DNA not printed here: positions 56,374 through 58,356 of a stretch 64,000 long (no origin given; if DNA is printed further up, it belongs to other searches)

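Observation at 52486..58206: Candidate bacterial ceramide/sphingolipid-like lipid cluster including a GNAT-like N-acyltransferase fused to a class-V aminotransferase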

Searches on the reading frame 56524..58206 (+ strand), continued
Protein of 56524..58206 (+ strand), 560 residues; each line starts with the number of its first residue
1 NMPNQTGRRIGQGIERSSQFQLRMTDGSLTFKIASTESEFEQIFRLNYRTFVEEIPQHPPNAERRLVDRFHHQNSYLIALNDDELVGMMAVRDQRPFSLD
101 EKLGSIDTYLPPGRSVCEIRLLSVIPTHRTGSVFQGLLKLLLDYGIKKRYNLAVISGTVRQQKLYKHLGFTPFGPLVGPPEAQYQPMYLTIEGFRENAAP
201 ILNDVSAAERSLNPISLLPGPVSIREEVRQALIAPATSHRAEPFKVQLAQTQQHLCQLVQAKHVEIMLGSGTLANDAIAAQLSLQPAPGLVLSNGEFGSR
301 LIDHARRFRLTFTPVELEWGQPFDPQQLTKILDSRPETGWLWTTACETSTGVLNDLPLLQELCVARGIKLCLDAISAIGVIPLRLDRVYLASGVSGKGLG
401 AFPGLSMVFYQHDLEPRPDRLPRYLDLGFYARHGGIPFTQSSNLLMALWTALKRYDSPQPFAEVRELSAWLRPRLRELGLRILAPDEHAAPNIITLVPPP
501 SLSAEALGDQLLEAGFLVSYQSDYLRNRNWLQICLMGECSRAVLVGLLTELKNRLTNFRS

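Call 30: find_encoding_contigs(protein=P0073, flank=10000, max_places=2)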
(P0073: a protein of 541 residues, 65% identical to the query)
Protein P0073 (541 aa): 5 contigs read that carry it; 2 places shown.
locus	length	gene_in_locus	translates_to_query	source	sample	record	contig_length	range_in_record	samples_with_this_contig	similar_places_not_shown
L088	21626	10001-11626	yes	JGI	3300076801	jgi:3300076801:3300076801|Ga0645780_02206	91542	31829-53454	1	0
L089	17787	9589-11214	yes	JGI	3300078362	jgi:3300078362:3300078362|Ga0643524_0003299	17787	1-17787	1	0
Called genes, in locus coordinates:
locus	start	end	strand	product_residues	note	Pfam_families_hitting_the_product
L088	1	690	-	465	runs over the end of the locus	PF08245:Mur_ligase_M, PF02875:Mur_ligase_C, PF27239:FOL3_C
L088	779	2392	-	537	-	PF06418:CTP_synth_N, PF00117:GATase, PF07722:Peptidase_C26 (faint)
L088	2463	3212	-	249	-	PF02348:CTP_transf_3, PF12804:NTP_transf_3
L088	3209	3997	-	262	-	PF05690:ThiG, PF00977:His_biosynth (faint)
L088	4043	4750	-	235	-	PF13189:Cytidylate_kin2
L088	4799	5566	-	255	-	PF00849:PseudoU_synth_2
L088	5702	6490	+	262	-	PF05099:TerB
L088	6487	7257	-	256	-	-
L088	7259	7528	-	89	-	-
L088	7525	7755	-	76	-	-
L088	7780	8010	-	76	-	-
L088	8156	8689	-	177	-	PF11897:DUF3417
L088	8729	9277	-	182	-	PF00856:SET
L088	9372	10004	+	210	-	PF02660:G3P_acyltransf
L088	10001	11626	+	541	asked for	PF13527:Acetyltransf_9 (faint), PF00583:Acetyltransf_1 (faint), PF13444:Acetyltransf_5 (weak), PF21926:FeeM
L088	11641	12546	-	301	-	PF13354:Beta-lactamase2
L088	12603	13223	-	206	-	PF03602:Cons_hypoth95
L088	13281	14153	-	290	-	PF07596:SBP_bac_10 (faint)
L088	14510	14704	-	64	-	-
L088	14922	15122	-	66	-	-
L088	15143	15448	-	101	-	-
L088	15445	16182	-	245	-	-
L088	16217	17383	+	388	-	PF01408:GFO_IDH_MocA, PF22725:GFO_IDH_MocA_C3 (faint), PF19051:GFO_IDH_MocA_C2 (faint)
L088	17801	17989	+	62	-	-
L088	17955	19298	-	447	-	PF01408:GFO_IDH_MocA, PF19051:GFO_IDH_MocA_C2, PF22725:GFO_IDH_MocA_C3 (faint)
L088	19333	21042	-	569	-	PF00857:Isochorismatase (faint), PF06283:ThuA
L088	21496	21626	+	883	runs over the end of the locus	-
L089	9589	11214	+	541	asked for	PF13527:Acetyltransf_9 (faint), PF00583:Acetyltransf_1 (faint), PF13444:Acetyltransf_5 (weak), PF21926:FeeM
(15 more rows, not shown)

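Call 48: predict_structure(alignment_id=A1)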
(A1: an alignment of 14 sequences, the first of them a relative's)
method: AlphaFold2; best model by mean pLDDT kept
length: 537 residues; sequences in the alignment: 14
mean_pLDDT: 86.5   pTM: 0.68
mean pLDDT of the five models: 86.5, 83.4, 83.3, 82.5, 73.0
residues with pLDDT >= 90: 263; 70-90: 222; 50-70: 44; < 50: 8
segments of 3 or more residues with pLDDT < 50: 1-4, 181-183
pLDDT, mean of each block of 10 residues (from residue 1): 67 93 86 80 86 91 91 84 84 82 72 83 88 73 78 75 84 61 55 77 85 87 93 97 92 97 96 96 97 94 93 97 94 95 97 92 97 87 95 91 89 71 94 84 93 93 93 89 89 87 93 81 85 66
secondary structure, 60 per line:
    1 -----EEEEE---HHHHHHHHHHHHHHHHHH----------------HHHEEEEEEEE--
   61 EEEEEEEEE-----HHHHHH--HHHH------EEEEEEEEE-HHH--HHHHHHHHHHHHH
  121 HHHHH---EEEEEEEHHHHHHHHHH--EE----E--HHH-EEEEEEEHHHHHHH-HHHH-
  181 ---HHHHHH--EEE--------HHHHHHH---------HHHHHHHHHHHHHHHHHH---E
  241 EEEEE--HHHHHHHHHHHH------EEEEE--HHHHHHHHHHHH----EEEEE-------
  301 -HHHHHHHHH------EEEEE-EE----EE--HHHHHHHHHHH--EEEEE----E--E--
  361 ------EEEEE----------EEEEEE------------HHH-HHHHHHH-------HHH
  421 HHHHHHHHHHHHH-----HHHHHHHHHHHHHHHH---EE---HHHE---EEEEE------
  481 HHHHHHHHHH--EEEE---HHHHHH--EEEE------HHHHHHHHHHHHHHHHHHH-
elements in order: E6-10 H14-31 E51-58 E61-69 H75-80 H83-86 E93-101 H108-125 E129-135 H136-145 E161-167 H168-174 H176-179 H184-189 E192-194 H203-209 H219-236 E240-245 H248-259 E266-270 H273-284 E289-293 H302-310 E317-321 H333-343 E346-350 E367-371 E382-387 H404-410 H418-433 H439-454 E470-474 H481-490 E493-496 H500-505 E508-511 H518-536

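Call 51: fold_search(model_id=the predicted structure, library=pdb)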
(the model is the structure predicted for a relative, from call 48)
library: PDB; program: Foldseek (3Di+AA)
matches with E <= 10: 1995; with E <= 0.001: 1748
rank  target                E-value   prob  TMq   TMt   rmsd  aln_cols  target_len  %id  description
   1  7e7g                  4.1e-28  1.00  0.59  0.86   2.8       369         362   24  2-aminoethylphosphonate:pyruvate aminotransferase (AEPT) native (released 2021-03-31)
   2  2dr1_A                1.5e-26  1.00  0.60  0.84   2.5       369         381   23  Crystal structure of the PH1308 protein from Pyrococcus horikoshii OT3 (released 2006-12-05)
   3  2dr1_B                2.3e-26  1.00  0.60  0.84   2.5       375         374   22  Crystal structure of the PH1308 protein from Pyrococcus horikoshii OT3 (released 2006-12-05)
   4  6pd1_D                2.9e-26  1.00  0.58  0.52  16.2       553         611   16  PntC-AEPT: fusion protein of phosphonate-specific cytidylyltransferase and 2-aminoethylphosphonate (AEP) transaminase  (released 2019-08-07)
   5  6pd1_C                3.3e-26  1.00  0.58  0.51  16.1       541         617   16  PntC-AEPT: fusion protein of phosphonate-specific cytidylyltransferase and 2-aminoethylphosphonate (AEP) transaminase  (released 2019-08-07)
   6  6pd1_A                3.3e-26  1.00  0.58  0.51  16.2       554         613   16  PntC-AEPT: fusion protein of phosphonate-specific cytidylyltransferase and 2-aminoethylphosphonate (AEP) transaminase  (released 2019-08-07)
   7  1vjo                  5.6e-26  1.00  0.59  0.82   2.7       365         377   26  Crystal structure of Alanine--glyoxylate aminotransferase (ALR1004) from Nostoc sp. at 1.70 A resolution (released 2004-03-23)
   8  6pd1_B                7.0e-26  1.00  0.57  0.51  14.9       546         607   15  PntC-AEPT: fusion protein of phosphonate-specific cytidylyltransferase and 2-aminoethylphosphonate (AEP) transaminase  (released 2019-08-07)
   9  6pd2_C                7.4e-26  1.00  0.58  0.51  14.4       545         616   16  PntC-AEPT: fusion protein of phosphonate-specific cytidylyltransferase and 2-aminoethylphosphonate (AEP) transaminase  (released 2019-08-07)
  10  1m32_A                1.3e-25  1.00  0.57  0.83   3.2       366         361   22  Crystal Structure of 2-aminoethylphosphonate Transaminase (released 2002-11-20)
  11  1iug_A                1.3e-25  1.00  0.58  0.88   2.4       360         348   24  The crystal structure of aspartate aminotransferase which belongs to subgroup IV from Thermus thermophilus (released 2003-11-25)
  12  9os7_A                1.7e-25  1.00  0.59  0.57  15.2       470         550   19  Mycoplasma penetrans Methionyl tRNA Synthetase is an Asymmetric Dimer fused to N-terminal Ancillary Domains (released 2026-02-25)
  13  9kka_B                2.9e-25  1.00  0.58  0.85   3.1       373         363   22  Structure of the K193M mutant of transaminase PhnW from Vibrio vulnificus in complex with PLP and AEP (released 2025-11-19)
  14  3isl_A                3.0e-25  1.00  0.58  0.80   2.9       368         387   22  Crystal structure of ureidoglycine-glyoxylate aminotransferase (pucG) from Bacillus subtilis (released 2010-09-15)
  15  6pd2_A                4.1e-25  1.00  0.58  0.51  15.7       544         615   16  PntC-AEPT: fusion protein of phosphonate-specific cytidylyltransferase and 2-aminoethylphosphonate (AEP) transaminase  (released 2019-08-07)
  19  2yri_A                8.2e-25  1.00  0.57  0.85   3.2       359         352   27  Crystal structure of alanine-pyruvate aminotransferase with 2-methylserine (released 2008-04-15)
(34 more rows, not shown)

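Call 61: search_protein_families(library=pfam, alignment_id=A1, max_evalue=0.001)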
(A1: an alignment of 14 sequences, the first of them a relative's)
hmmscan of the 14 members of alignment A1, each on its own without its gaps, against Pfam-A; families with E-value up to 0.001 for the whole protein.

A. member 1, P0001 (537 aa): 6 families
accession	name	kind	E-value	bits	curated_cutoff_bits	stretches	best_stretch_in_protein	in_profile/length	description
PF21926.2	FeeM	-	2.2e-10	41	27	1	19-162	1-150/158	N-acyl amino acid synthase FeeM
PF00266.25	Aminotran_5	-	2.8e-08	33.6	21.5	1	213-389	33-215/371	Aminotransferase class-V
PF13444.12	Acetyltransf_5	-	8.7e-08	33.2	22.4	1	23-115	1-101/102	Acetyltransferase (GNAT) domain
PF00583.31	Acetyltransf_1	-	4.4e-07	30.6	20.7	1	18-147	2-116/116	Acetyltransferase (GNAT) family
PF13527.13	Acetyltransf_9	-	1.9e-06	28.3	25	0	12-71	5-61/127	Acetyltransferase (GNAT) domain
PF00155.27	Aminotran_1_2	-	4.2e-05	23.3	19.7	1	212-356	30-191/361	Aminotransferase class I and II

B. families by the number of members that match (of 14 scanned): 8 families
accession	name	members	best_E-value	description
PF21926.2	FeeM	14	3.6e-13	N-acyl amino acid synthase FeeM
PF13444.12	Acetyltransf_5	14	3.7e-08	Acetyltransferase (GNAT) domain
PF00266.25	Aminotran_5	13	3.8e-11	Aminotransferase class-V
PF00583.31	Acetyltransf_1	12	2.1e-07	Acetyltransferase (GNAT) family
PF13527.13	Acetyltransf_9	10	7.4e-08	Acetyltransferase (GNAT) domain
PF13673.13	Acetyltransf_10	9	1.6e-05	Acetyltransferase (GNAT) domain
PF13508.13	Acetyltransf_7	5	1.7e-05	Acetyltransferase (GNAT) domain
PF00155.27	Aminotran_1_2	2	4.2e-05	Aminotransferase class I and II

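Call 63: search_protein_representatives(alignment_id=A1)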
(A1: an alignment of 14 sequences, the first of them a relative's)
Query: 14 sequences, 540 profile positions. Proteins with E-value up to 0.001 (for the whole library): 7871; up to 1e-10: 4289; up to 1e-30: 956. The best 150 are listed.
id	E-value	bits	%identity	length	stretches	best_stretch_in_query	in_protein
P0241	7.7e-239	809.8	-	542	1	5-534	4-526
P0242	1.8e-225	765.7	-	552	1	6-532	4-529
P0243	6.9e-220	747.3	-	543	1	2-534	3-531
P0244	8.5e-214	727.2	-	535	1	2-534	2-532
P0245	2.5e-213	725.6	-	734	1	8-534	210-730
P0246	2.2e-208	709.3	-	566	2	190-532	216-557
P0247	3.5e-208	708.6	-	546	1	6-534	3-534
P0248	4.2e-205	698.5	-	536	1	9-535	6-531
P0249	6.0e-205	698.0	-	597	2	183-533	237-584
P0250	2.1e-200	683.0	-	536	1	5-534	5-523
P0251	5.5e-198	675.0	-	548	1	5-528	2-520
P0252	2.5e-197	672.8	-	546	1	6-533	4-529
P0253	2.7e-197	672.7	-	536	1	4-532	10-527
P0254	2.1e-196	669.8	-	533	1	4-532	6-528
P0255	2.4e-196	669.6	-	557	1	4-534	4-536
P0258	6.7e-195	664.8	-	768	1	4-534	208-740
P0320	1.5e-139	482.1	-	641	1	3-346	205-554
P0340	5.5e-122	424.1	-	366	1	192-534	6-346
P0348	1.8e-118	412.6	-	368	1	188-534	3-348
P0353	3.2e-116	405.1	-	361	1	190-534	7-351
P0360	5.2e-114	397.8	-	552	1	6-534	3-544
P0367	1.1e-109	383.5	-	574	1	6-535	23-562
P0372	3.0e-106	372.2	-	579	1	4-528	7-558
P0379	2.1e-104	366.1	-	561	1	17-529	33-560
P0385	1.7e-101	356.5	-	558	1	12-535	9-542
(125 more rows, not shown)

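Call 64: list_cluster_members(proteins=[P0245, P0258, P0340, P0348, P0353, P0385, P0379, P0372, P0367, P0360])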
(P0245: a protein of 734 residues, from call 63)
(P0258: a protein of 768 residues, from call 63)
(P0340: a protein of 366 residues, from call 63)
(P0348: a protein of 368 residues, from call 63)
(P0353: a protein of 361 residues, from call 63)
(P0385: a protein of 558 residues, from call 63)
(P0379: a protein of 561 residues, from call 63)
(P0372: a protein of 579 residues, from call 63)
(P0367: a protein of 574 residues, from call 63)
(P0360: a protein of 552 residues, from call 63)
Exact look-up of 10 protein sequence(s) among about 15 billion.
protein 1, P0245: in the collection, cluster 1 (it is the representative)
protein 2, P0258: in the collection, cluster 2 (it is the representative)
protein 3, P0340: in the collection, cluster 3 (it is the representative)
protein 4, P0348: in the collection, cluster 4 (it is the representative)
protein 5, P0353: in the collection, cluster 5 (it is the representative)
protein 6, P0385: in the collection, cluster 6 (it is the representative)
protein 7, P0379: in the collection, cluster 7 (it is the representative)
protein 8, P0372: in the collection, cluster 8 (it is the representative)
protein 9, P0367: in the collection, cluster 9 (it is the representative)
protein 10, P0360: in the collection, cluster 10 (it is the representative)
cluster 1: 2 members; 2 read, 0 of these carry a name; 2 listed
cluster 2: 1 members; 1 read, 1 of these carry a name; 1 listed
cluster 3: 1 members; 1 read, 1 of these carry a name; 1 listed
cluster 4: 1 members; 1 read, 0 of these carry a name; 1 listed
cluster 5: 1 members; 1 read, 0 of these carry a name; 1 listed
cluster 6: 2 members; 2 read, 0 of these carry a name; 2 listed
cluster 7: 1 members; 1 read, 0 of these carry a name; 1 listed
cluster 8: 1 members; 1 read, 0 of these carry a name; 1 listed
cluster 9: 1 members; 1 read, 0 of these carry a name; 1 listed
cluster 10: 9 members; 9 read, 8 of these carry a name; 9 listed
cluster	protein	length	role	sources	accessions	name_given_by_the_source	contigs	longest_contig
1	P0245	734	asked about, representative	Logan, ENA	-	-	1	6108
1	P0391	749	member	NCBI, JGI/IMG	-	-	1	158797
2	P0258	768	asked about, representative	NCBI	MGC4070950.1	MAG: glycerol-3-phosphate acyltransferase [Nibricoccus sp.]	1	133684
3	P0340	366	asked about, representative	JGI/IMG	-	aspartate aminotransferase-like enzyme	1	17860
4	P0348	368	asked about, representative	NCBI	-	-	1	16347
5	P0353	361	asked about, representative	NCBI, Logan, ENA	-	-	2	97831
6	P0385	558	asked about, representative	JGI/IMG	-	-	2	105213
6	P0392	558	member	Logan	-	-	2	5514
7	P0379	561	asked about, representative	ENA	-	-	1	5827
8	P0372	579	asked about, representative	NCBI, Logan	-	-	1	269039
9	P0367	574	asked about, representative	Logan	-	-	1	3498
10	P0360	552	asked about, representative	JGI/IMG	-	aspartate aminotransferase-like enzyme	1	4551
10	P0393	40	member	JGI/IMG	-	hypothetical protein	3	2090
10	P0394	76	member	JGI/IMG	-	hypothetical protein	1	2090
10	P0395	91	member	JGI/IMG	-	hypothetical protein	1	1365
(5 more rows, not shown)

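Call 65: search_protein_families(library=pfam, proteins=[P0258, P0245, P0391, P0320, P0340, P0353, P0385, P0372], max_evalue=0.0001)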
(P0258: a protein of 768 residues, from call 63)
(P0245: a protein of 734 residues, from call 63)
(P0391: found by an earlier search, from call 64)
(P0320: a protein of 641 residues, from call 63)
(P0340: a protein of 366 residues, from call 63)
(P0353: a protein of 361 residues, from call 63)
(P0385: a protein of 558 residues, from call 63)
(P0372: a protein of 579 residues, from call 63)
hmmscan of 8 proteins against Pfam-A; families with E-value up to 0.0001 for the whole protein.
P0258 (768 aa): 6 families
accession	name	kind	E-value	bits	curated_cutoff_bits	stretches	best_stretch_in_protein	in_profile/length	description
PF02660.20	G3P_acyltransf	-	2.4e-40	138.8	24.1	1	14-184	2-160/164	Glycerol-3-phosphate acyltransferase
PF21926.2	FeeM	-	1.1e-11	45.3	27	1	225-357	2-141/158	N-acyl amino acid synthase FeeM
PF13673.13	Acetyltransf_10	-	3.2e-08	34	23.6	1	249-372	23-127/128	Acetyltransferase (GNAT) domain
PF00583.31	Acetyltransf_1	-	4.3e-06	27.4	20.7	1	224-352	3-116/116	Acetyltransferase (GNAT) family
PF00266.25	Aminotran_5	-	1.4e-05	24.7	21.5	1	423-575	35-192/371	Aminotransferase class-V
PF13444.12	Acetyltransf_5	-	2e-05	25.6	22.4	1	228-319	1-100/102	Acetyltransferase (GNAT) domain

P0245 (734 aa): 7 families
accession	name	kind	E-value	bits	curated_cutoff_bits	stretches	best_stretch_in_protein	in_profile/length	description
PF02660.20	G3P_acyltransf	-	3.8e-31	108.8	24.1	1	20-194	1-163/164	Glycerol-3-phosphate acyltransferase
PF00266.25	Aminotran_5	-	1.2e-11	44.7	21.5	1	411-692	34-336/371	Aminotransferase class-V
PF21926.2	FeeM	-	3e-09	37.3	27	1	222-357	1-143/158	N-acyl amino acid synthase FeeM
PF13444.12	Acetyltransf_5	-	1.8e-06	29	22.4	1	226-318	1-101/102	Acetyltransferase (GNAT) domain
PF00583.31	Acetyltransf_1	-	1.5e-05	25.7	20.7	1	222-350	3-116/116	Acetyltransferase (GNAT) family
PF13527.13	Acetyltransf_9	-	6.5e-05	23.4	25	0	302-352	78-126/127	Acetyltransferase (GNAT) domain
PF13673.13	Acetyltransf_10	-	9.4e-05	22.8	23.6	0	243-367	19-124/128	Acetyltransferase (GNAT) domain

P0391 (749 aa): 7 families
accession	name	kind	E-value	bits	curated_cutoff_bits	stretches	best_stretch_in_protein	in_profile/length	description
PF02660.20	G3P_acyltransf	-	3.9e-31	108.8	24.1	1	35-209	1-163/164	Glycerol-3-phosphate acyltransferase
PF00266.25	Aminotran_5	-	1.3e-11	44.6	21.5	1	426-707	34-336/371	Aminotransferase class-V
PF21926.2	FeeM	-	3e-09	37.3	27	1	237-372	1-143/158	N-acyl amino acid synthase FeeM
PF13444.12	Acetyltransf_5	-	1.8e-06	29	22.4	1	241-333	1-101/102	Acetyltransferase (GNAT) domain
PF00583.31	Acetyltransf_1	-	1.5e-05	25.6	20.7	1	237-365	3-116/116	Acetyltransferase (GNAT) family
PF13527.13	Acetyltransf_9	-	7e-05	23.3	25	0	317-367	78-126/127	Acetyltransferase (GNAT) domain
PF13673.13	Acetyltransf_10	-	9.8e-05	22.8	23.6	0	258-382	19-124/128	Acetyltransferase (GNAT) domain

P0320 (641 aa): 4 families
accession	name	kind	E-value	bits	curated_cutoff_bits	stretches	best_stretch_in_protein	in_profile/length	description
PF02660.20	G3P_acyltransf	-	2.9e-31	109.2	24.1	1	9-157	1-141/164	Glycerol-3-phosphate acyltransferase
PF21926.2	FeeM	-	1.4e-09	38.3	27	1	222-368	1-153/158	N-acyl amino acid synthase FeeM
PF00583.31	Acetyltransf_1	-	2.3e-06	28.3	20.7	1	222-350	3-116/116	Acetyltransferase (GNAT) family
PF13444.12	Acetyltransf_5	-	6.8e-06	27.1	22.4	1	226-317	1-100/102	Acetyltransferase (GNAT) domain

P0340 (366 aa): 1 family
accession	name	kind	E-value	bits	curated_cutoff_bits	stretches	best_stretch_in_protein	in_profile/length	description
PF00266.25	Aminotran_5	-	2.9e-08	33.5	21.5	1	29-203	34-215/371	Aminotransferase class-V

P0353 (361 aa): 1 family
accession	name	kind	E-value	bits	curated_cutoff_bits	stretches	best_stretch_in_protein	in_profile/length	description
PF00266.25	Aminotran_5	-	4.3e-09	36.3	21.5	1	31-203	33-211/371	Aminotransferase class-V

P0385 (558 aa): 5 families
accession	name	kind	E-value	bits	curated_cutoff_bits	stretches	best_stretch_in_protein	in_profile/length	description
PF21926.2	FeeM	-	5.5e-09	36.4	27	1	18-154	2-144/158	N-acyl amino acid synthase FeeM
PF00266.25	Aminotran_5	-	3.4e-08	33.3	21.5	1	214-397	34-221/371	Aminotransferase class-V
PF13673.13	Acetyltransf_10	-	1.4e-06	28.7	23.6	1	44-165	25-126/128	Acetyltransferase (GNAT) domain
PF00583.31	Acetyltransf_1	-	9.5e-06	26.3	20.7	1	37-146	23-116/116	Acetyltransferase (GNAT) family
PF13508.13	Acetyltransf_7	-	1.7e-05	25.5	27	1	49-147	3-83/84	Acetyltransferase (GNAT) domain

P0372 (579 aa): 6 families
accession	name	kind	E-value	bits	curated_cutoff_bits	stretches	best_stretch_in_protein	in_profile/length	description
PF00266.25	Aminotran_5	-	2.3e-09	37.1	21.5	1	230-403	34-212/371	Aminotransferase class-V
PF21926.2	FeeM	-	2.4e-07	31.1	27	1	24-164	3-147/158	N-acyl amino acid synthase FeeM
PF13527.13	Acetyltransf_9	-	5.5e-06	26.8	25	1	12-153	2-124/127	Acetyltransferase (GNAT) domain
PF00155.27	Aminotran_1_2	-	7.2e-06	25.9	19.7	1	231-491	41-298/361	Aminotransferase class I and II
PF00583.31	Acetyltransf_1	-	2.5e-05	25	20.7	1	43-153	17-116/116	Acetyltransferase (GNAT) family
PF13673.13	Acetyltransf_10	-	9.9e-05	22.8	23.6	0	59-172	33-126/128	Acetyltransferase (GNAT) domain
